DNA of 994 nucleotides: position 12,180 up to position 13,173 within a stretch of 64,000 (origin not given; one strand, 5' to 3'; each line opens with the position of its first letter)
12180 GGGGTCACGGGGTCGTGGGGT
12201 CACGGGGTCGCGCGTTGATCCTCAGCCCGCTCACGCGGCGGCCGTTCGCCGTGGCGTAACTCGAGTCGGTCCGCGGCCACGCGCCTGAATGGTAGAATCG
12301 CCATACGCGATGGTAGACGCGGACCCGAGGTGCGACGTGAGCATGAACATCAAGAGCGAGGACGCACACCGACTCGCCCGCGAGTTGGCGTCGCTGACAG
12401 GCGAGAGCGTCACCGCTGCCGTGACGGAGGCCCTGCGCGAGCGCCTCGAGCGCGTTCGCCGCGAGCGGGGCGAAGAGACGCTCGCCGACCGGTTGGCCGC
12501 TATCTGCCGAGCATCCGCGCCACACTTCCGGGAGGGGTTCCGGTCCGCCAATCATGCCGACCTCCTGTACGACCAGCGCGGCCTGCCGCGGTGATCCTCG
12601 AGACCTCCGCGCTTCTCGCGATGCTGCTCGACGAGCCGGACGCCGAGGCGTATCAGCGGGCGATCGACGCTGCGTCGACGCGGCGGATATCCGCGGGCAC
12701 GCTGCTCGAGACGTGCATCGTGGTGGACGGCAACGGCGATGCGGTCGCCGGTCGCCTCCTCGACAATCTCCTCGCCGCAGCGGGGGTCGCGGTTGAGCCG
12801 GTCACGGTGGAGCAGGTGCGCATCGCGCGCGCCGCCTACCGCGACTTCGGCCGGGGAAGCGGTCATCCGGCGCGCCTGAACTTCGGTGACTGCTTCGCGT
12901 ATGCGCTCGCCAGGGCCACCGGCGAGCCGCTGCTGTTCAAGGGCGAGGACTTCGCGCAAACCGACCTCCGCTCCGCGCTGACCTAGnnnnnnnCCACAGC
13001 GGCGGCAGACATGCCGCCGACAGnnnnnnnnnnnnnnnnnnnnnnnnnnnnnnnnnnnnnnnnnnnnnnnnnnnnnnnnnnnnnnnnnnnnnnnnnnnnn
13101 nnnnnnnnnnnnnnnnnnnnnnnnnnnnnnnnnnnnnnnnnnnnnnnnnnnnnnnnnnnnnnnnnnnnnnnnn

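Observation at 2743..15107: Compensatory changes preserve both levels of hairpin in the palindromic element family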

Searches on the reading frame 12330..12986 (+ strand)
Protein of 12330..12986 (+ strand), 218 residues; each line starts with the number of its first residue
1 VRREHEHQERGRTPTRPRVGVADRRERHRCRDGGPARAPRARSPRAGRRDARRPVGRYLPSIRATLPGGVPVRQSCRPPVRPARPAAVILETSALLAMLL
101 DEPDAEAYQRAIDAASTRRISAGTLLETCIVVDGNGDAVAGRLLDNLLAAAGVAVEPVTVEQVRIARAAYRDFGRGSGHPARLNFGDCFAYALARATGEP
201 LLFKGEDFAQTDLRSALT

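Call 10: search_protein_families(library=pfam, proteins=[window:12330-12986:+])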
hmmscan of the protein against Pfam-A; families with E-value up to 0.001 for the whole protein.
window:12330-12986:+ (218 aa): 1 family
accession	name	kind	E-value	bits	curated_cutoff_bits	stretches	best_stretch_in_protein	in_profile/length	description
PF01850.27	PIN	-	2.8e-17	63.9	23.6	1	88-212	1-118/120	PIN domain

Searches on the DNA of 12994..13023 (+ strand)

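Call 65: build_rna_model(alignment_id=A4, structure=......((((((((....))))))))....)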
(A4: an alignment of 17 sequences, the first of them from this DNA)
Model R1 built from alignment A4 (17 sequences, 30 columns); structure: as given.
model positions 30; base pairs 8; branch points 0; effective number of sequences 17; information 1.207 bits per position. Calibrated on 0.2 Mb of random sequence (short: E-values are rough).
structure used (alignment columns):
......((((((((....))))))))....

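Call 66: search_with_rna_model(model_id=R1, source=window, filters=off, max_evalue=10)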
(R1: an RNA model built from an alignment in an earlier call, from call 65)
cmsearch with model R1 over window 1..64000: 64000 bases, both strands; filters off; matches with E-value up to 10: 339.
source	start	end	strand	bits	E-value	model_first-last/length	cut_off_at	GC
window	12994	13023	+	47.1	3.6e-10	1-30/30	no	0.73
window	13062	13091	-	47.1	3.6e-10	1-30/30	no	0.73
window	14128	14157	+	47.1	3.6e-10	1-30/30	no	0.73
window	14195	14224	-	47.1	3.6e-10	1-30/30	no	0.73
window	35029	35058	-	47.1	3.6e-10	1-30/30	no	0.73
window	55197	55226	-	47.1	3.6e-10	1-30/30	no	0.73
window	15011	15040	+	46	6.8e-10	1-30/30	no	0.7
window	15078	15107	-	46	6.8e-10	1-30/30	no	0.7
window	17953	17982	-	45.6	9.2e-10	1-30/30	no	0.73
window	2743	2772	+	44.5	1.7e-09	1-30/30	no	0.67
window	53242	53271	-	44.2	2.1e-09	1-30/30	no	0.77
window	2884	2913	-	44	2.4e-09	1-30/30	no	0.63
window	3041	3070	-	44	2.4e-09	1-30/30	no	0.63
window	3198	3227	-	44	2.4e-09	1-30/30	no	0.63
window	55135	55164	+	43.5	3.3e-09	1-30/30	no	0.77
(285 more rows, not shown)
(39 more, lower-scoring)
